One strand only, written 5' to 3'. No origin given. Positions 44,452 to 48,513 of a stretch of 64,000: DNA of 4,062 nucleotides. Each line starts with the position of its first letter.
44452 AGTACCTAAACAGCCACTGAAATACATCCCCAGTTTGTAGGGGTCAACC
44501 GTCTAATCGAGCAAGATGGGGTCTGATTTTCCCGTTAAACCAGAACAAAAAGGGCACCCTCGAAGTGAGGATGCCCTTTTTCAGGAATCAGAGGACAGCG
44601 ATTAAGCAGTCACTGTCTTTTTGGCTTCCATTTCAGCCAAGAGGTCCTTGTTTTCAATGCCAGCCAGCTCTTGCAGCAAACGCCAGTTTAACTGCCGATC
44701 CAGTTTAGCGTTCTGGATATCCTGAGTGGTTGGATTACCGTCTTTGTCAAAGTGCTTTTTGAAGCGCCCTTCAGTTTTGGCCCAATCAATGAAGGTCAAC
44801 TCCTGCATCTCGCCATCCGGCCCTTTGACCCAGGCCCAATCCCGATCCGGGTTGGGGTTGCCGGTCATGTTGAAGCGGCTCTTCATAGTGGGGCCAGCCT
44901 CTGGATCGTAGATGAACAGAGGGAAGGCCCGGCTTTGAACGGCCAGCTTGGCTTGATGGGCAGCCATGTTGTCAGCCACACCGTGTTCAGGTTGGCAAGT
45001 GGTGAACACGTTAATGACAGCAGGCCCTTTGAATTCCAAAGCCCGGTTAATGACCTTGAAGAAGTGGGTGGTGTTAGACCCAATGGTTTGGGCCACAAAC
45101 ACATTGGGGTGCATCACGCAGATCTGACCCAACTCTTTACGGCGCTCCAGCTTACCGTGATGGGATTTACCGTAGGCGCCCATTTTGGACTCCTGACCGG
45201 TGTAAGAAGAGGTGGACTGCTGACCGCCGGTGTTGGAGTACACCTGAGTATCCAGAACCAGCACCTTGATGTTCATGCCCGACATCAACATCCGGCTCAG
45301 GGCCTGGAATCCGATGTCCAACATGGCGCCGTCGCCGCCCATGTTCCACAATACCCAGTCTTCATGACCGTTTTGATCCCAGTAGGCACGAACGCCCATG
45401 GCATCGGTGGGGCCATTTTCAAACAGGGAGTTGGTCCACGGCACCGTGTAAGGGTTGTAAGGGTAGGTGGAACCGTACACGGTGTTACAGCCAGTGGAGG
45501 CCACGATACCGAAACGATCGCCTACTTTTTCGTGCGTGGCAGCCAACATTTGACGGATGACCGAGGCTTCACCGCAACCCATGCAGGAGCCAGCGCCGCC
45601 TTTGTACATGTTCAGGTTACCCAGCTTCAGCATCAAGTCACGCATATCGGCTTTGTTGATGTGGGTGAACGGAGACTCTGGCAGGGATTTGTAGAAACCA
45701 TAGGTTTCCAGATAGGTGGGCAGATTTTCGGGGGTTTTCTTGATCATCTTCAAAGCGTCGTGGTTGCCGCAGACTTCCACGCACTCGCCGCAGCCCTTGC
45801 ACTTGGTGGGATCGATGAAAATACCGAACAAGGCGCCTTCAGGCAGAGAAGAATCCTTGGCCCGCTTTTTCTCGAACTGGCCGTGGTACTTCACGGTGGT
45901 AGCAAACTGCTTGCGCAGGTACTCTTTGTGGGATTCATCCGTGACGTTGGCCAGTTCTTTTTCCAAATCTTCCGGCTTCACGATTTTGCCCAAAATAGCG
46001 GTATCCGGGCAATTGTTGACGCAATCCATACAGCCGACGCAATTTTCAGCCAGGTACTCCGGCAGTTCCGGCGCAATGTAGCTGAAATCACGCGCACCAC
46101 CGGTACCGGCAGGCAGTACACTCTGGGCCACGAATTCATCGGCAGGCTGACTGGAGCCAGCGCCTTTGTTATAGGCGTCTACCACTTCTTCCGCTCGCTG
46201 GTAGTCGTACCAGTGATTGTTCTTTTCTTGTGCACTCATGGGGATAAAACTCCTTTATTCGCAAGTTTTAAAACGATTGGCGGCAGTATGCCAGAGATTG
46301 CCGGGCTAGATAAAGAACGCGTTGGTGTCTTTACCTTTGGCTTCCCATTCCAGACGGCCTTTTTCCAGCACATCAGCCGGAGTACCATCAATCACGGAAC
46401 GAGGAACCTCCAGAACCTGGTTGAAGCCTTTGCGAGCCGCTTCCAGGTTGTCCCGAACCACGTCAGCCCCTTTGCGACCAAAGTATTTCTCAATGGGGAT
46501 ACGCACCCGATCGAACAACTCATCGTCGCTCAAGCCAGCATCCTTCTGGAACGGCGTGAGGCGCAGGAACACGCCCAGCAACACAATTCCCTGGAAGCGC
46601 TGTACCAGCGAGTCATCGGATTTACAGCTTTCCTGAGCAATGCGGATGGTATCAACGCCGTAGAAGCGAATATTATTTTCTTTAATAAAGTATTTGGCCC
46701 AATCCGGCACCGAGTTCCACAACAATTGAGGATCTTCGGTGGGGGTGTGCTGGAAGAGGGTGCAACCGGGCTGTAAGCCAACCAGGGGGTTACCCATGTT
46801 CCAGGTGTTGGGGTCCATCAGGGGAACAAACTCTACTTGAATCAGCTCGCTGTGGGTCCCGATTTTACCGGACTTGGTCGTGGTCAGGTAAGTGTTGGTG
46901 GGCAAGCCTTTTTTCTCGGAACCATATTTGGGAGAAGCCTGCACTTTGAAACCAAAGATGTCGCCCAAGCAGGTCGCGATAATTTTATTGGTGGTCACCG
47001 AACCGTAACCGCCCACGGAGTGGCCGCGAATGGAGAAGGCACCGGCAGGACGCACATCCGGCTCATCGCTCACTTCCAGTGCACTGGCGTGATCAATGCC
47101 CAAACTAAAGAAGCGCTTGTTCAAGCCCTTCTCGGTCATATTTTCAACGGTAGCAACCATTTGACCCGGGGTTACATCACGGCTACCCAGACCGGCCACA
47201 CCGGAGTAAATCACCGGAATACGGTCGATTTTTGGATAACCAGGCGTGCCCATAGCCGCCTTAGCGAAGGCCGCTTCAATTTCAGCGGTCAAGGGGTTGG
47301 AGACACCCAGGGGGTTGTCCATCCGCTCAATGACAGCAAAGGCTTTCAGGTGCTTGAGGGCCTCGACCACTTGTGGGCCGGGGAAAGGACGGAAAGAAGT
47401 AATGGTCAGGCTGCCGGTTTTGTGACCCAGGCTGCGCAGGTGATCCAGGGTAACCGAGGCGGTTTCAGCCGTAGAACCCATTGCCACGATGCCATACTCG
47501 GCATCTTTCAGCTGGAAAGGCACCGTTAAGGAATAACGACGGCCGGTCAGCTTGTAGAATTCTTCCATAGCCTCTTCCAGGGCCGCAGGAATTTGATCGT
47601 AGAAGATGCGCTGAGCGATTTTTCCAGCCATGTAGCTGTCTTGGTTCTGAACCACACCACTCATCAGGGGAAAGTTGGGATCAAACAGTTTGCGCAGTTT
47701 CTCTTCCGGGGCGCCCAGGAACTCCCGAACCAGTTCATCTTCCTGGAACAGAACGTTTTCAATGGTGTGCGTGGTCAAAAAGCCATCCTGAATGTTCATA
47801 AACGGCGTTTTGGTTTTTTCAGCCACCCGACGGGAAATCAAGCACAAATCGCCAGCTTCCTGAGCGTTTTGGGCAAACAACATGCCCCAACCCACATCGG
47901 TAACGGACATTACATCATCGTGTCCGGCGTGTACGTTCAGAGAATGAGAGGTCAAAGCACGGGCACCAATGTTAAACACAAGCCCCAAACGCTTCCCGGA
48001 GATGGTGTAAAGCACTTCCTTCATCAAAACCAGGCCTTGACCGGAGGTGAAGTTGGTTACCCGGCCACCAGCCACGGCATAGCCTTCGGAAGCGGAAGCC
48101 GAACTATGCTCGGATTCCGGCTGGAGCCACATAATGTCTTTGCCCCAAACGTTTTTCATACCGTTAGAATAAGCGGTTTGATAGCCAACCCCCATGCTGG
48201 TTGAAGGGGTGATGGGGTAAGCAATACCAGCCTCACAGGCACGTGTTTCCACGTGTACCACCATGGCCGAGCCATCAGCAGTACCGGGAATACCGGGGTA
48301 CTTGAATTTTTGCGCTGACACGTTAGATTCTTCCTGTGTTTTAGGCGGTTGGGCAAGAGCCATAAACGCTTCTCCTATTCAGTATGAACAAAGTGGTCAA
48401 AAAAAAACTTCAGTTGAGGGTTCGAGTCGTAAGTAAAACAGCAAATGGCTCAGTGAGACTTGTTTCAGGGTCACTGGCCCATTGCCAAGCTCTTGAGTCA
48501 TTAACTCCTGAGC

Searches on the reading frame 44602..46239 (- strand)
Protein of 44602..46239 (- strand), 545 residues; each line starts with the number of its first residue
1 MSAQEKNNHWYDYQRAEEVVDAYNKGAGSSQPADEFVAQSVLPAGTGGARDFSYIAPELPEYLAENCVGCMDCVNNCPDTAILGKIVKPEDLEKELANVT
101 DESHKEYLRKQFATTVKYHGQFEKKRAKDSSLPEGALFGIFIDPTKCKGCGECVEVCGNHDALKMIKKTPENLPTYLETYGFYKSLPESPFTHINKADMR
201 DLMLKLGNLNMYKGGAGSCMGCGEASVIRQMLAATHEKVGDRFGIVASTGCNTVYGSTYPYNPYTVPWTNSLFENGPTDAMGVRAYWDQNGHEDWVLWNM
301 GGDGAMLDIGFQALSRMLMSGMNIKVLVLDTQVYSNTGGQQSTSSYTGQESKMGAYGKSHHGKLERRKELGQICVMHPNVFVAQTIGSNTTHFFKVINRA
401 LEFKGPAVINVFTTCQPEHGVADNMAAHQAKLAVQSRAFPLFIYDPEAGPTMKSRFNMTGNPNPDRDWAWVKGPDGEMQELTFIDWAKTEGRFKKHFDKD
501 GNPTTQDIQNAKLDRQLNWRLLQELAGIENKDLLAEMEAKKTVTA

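Call 80: search_protein_families(library=pfam, proteins=[window:44602-46239:-], max_evalue=0.0001)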
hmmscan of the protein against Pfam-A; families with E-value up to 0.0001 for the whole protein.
window:44602-46239:- (545 aa): 10 families
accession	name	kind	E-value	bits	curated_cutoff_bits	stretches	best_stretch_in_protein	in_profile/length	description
PF02775.26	TPP_enzyme_C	-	4.2e-11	43.3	21.9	1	249-411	2-151/151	Thiamine pyrophosphate enzyme, C-terminal TPP binding domain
PF13187.11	Fer4_9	-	6.9e-08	32.8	27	1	66-159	1-49/52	4Fe-4S dicluster domain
PF12837.12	Fer4_6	-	8.2e-08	32.3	25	0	141-157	3-19/24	4Fe-4S binding domain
PF13183.11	Fer4_8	-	9.3e-08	32.9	27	0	145-223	3-58/68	4Fe-4S dicluster domain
PF12797.12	Fer4_2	-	1.5e-07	31.3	24.5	0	140-157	3-20/22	4Fe-4S binding domain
PF13484.11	Fer4_16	-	3e-07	31.5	30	0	66-110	1-47/66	4Fe-4S double cluster binding domain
PF00037.32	Fer4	-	6.3e-07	29.4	21.1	1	141-157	2-18/24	4Fe-4S binding domain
PF13237.11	Fer4_10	-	7.5e-07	29.4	25.5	0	64-84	6-22/53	4Fe-4S dicluster domain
PF12838.12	Fer4_7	-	1.5e-06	29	27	1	66-157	1-48/52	4Fe-4S dicluster domain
PF14697.11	Fer4_21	-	1.4e-05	25.6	35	0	142-168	3-31/59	4Fe-4S dicluster domain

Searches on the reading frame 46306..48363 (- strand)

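Call 80: search_protein_families(library=pfam, proteins=[window:46306-48363:-], max_evalue=0.0001)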
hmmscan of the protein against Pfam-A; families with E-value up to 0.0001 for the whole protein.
window:46306-48363:- (685 aa): 3 families
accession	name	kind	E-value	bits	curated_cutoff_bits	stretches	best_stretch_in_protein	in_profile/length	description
PF01855.24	POR_N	-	2.3e-51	175.2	27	1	43-266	8-230/231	Pyruvate flavodoxin/ferredoxin oxidoreductase, thiamine diP-bdg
PF01558.24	POR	-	2.2e-26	93.5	27.4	1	451-647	1-172/173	Pyruvate ferredoxin/flavodoxin oxidoreductase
PF17147.9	PFOR_II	-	8.8e-17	61.8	27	1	288-369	1-81/102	Pyruvate:ferredoxin oxidoreductase core domain II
